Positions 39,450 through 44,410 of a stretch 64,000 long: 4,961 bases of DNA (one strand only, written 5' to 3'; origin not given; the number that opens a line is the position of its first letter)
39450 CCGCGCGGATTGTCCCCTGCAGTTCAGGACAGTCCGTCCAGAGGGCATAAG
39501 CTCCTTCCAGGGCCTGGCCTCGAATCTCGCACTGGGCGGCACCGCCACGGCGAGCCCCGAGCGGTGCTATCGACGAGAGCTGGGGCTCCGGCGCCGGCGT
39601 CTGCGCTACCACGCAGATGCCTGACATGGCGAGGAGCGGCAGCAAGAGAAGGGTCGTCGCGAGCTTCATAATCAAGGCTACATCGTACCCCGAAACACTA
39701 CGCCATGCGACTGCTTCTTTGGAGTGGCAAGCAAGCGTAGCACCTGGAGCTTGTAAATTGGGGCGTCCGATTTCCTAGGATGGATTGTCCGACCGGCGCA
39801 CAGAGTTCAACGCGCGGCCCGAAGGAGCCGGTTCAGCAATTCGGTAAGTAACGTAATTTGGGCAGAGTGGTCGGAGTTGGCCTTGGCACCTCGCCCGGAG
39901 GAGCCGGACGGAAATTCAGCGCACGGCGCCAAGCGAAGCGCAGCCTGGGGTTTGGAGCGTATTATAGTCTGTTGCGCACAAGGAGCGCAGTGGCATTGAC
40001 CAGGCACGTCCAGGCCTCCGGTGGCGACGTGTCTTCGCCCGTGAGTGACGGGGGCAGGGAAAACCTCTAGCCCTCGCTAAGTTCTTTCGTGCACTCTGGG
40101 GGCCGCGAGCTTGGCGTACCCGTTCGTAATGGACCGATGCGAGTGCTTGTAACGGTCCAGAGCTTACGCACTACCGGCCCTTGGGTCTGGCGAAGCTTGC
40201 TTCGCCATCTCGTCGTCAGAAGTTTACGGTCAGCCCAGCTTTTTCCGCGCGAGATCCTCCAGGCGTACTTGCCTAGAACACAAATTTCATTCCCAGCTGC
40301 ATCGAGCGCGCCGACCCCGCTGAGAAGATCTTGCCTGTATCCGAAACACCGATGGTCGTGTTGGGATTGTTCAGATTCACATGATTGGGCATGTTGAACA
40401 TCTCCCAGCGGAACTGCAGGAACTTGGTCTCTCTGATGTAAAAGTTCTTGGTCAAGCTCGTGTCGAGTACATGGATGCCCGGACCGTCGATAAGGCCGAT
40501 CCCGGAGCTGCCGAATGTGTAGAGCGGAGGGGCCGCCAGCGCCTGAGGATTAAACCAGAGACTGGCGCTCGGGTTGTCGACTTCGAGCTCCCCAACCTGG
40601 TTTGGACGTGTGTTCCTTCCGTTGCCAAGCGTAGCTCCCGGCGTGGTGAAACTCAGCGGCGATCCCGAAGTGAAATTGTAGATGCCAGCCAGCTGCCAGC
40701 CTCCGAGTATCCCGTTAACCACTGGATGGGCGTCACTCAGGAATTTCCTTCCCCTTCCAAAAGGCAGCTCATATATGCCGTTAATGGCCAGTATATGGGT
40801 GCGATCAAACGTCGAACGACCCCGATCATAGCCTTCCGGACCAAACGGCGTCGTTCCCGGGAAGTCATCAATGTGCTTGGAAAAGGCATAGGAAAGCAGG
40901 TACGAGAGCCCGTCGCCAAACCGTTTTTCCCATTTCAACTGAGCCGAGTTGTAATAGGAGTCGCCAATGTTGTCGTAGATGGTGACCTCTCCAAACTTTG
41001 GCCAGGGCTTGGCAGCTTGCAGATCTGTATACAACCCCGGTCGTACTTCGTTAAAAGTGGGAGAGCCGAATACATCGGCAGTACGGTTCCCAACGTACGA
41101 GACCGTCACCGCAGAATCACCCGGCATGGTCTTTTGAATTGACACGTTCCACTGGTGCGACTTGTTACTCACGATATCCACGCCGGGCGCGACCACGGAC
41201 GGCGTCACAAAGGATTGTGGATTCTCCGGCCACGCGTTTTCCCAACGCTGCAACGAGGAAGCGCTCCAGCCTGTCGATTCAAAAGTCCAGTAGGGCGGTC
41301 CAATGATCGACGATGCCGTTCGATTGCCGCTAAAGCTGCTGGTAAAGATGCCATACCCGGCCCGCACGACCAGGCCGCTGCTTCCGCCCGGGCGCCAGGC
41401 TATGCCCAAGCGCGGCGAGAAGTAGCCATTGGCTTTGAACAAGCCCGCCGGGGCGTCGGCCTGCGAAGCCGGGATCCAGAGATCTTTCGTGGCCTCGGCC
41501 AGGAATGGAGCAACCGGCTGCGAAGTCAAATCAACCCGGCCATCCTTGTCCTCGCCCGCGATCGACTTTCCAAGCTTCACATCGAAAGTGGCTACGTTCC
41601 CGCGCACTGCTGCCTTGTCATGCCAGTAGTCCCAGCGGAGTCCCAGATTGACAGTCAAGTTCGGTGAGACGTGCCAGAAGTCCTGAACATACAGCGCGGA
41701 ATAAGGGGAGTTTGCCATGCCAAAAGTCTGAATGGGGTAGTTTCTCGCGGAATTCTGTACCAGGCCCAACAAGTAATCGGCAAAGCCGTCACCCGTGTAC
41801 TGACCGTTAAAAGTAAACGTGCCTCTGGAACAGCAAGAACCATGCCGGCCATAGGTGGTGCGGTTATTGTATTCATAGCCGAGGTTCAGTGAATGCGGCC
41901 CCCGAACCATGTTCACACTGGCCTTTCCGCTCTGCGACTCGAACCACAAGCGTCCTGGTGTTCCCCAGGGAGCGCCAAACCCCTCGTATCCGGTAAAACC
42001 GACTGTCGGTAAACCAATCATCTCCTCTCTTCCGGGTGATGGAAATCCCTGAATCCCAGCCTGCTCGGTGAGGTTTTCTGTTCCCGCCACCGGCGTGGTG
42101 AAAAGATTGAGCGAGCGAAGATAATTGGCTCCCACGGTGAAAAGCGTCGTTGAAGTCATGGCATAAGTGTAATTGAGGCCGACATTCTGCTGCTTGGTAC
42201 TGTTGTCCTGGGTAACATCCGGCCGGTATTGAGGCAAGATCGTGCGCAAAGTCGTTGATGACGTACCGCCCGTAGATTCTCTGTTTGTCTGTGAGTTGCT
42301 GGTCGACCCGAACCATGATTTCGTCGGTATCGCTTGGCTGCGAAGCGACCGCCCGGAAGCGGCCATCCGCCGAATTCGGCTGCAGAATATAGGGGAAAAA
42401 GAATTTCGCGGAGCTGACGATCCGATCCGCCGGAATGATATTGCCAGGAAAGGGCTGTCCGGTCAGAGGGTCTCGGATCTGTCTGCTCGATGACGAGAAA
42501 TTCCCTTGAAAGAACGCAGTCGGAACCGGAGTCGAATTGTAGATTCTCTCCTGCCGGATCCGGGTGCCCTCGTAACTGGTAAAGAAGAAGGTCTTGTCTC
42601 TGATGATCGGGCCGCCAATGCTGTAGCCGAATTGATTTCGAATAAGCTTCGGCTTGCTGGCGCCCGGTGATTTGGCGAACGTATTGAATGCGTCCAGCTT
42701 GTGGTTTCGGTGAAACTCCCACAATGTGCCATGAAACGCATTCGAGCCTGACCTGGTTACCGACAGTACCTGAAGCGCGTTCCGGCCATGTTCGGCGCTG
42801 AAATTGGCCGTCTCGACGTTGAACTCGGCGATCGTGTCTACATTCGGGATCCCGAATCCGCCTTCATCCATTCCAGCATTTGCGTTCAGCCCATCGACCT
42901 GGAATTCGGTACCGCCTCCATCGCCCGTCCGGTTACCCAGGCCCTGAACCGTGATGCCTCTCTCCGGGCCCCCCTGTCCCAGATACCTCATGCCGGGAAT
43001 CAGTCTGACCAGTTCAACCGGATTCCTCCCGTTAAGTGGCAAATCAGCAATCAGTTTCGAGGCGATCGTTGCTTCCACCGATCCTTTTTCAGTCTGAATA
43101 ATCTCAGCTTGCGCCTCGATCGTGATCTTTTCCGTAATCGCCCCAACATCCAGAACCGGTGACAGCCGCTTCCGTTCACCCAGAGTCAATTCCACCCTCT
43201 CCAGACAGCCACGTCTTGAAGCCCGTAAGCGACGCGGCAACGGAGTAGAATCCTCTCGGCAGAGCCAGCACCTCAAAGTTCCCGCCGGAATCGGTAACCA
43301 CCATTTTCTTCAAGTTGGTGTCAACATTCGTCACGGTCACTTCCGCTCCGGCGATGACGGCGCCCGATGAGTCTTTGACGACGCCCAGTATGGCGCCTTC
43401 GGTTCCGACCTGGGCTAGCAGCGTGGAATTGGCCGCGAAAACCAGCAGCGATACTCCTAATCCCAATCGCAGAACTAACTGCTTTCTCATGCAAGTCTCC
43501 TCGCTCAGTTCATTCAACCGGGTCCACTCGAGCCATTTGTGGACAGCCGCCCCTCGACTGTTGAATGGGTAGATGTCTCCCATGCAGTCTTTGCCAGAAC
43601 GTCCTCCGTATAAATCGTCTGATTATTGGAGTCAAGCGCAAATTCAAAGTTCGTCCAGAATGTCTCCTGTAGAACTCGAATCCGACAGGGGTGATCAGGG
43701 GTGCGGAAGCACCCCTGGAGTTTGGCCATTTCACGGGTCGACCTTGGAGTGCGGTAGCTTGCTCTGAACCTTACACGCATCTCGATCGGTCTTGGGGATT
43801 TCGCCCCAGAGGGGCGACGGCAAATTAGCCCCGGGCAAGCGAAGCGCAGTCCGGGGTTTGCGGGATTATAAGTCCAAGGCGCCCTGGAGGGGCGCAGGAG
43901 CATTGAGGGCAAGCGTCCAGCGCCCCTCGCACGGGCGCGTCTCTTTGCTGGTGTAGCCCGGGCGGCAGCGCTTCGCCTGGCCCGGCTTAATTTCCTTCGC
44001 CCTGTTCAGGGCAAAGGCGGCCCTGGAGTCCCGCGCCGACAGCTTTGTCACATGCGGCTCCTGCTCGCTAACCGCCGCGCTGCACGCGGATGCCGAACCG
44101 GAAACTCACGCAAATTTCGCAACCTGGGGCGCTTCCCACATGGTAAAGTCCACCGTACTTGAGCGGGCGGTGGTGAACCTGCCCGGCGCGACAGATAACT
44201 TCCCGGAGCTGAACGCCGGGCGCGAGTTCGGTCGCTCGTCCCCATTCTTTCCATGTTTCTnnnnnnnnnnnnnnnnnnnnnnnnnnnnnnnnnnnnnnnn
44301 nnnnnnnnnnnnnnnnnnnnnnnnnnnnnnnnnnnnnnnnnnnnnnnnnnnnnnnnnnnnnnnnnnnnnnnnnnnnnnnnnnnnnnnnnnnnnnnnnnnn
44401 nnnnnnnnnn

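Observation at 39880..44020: Third giant TBDR gene flanked by two direct copies of a novel ~200 bp structured repeat, with a third copy elsewhere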

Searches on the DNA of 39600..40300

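Call 10: search_rna_families(source=window, start=39600, end=40300, threshold=evalue, max_evalue=5)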
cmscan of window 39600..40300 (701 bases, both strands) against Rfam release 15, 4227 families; matches with E-value up to 5: 1.
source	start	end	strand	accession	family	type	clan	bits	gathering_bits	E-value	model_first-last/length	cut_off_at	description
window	39683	39766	-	RF03301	mir-3154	Gene; miRNA;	-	18.9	64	0.97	1-86/86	no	mir-3154 microRNA precursor family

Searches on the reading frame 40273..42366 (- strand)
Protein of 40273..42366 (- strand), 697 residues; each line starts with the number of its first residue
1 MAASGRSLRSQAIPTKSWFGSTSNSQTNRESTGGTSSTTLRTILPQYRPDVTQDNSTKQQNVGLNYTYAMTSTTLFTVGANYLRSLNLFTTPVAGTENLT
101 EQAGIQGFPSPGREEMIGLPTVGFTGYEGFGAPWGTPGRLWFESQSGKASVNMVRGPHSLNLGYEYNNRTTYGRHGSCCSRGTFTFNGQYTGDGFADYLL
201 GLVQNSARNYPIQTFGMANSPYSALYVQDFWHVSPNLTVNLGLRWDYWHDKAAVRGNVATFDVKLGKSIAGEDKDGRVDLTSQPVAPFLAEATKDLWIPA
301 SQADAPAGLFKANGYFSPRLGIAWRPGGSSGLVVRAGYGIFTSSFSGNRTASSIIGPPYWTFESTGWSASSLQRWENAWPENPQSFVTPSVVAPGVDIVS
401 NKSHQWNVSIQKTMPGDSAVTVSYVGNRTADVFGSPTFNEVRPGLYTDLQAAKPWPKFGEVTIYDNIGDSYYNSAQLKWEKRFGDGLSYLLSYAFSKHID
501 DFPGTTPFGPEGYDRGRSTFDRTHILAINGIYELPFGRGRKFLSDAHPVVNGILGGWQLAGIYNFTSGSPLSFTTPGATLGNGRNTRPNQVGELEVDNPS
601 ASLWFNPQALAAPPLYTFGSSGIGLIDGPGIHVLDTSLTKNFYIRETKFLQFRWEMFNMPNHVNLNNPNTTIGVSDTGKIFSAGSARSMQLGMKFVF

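Call 17: search_protein_families(library=pfam, proteins=[window:40273-42366:-])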
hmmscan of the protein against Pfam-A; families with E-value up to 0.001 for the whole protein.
window:40273-42366:- (697 aa): 2 families
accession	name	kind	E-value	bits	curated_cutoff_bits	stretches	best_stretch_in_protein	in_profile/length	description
PF25183.1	OMP_b-brl_4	-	1.5e-143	480.6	30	1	15-690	168-838/838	Outer membrane beta barrel domain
PF00593.30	TonB_dep_Rec_b-barrel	-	2.8e-07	31.2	27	1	23-501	21-353/436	TonB dependent receptor-like, beta-barrel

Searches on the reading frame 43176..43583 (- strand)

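Call 17: search_protein_families(library=pfam, proteins=[window:43176-43583:-])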
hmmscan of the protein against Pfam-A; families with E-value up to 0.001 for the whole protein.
window:43176-43583:- (135 aa): 2 families
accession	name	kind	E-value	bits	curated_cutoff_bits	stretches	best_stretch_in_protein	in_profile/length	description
PF13620.12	CarboxypepD_reg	-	3.8e-16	59.6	32.3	1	65-125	2-62/82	Carboxypeptidase regulatory-like domain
PF13715.12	CarbopepD_reg_2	-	1.4e-06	28.7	32.2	1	67-124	3-57/88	CarboxypepD_reg-like domain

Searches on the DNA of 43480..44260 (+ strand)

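Call 11: search_rna_families(source=window, start=43480, end=44260, threshold=evalue, max_evalue=5)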
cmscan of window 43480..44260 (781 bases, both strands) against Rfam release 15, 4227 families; matches with E-value up to 5: 2.
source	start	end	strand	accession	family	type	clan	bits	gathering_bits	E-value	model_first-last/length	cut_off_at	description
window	43997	44012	+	RF03050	RAGATH-25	Gene; sRNA;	-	14.2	49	1.4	34-49/50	no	RAGATH-25 RNA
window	44031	44057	-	RF02400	Hsp83_3_UTR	Cis-reg;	-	10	90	2.1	63-89/470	no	Heat shock protein 83 3' UTR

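Call 71: search_dna_similar(query=window:43743-44030:+, collection=plasmids, mode=distant, max_evalue=0.001)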
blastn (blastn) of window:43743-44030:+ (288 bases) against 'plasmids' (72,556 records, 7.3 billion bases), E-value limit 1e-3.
No match.

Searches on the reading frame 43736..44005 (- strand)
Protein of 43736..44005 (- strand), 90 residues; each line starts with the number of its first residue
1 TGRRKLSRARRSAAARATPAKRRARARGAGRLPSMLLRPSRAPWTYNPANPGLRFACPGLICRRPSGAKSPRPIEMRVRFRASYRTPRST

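Call 46: find_homologous_proteins(query=window:43736-44005:-, max_evalue=10)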
Query seq(90 aa): 19 candidates shared short words with the query, none scored E <= 10.
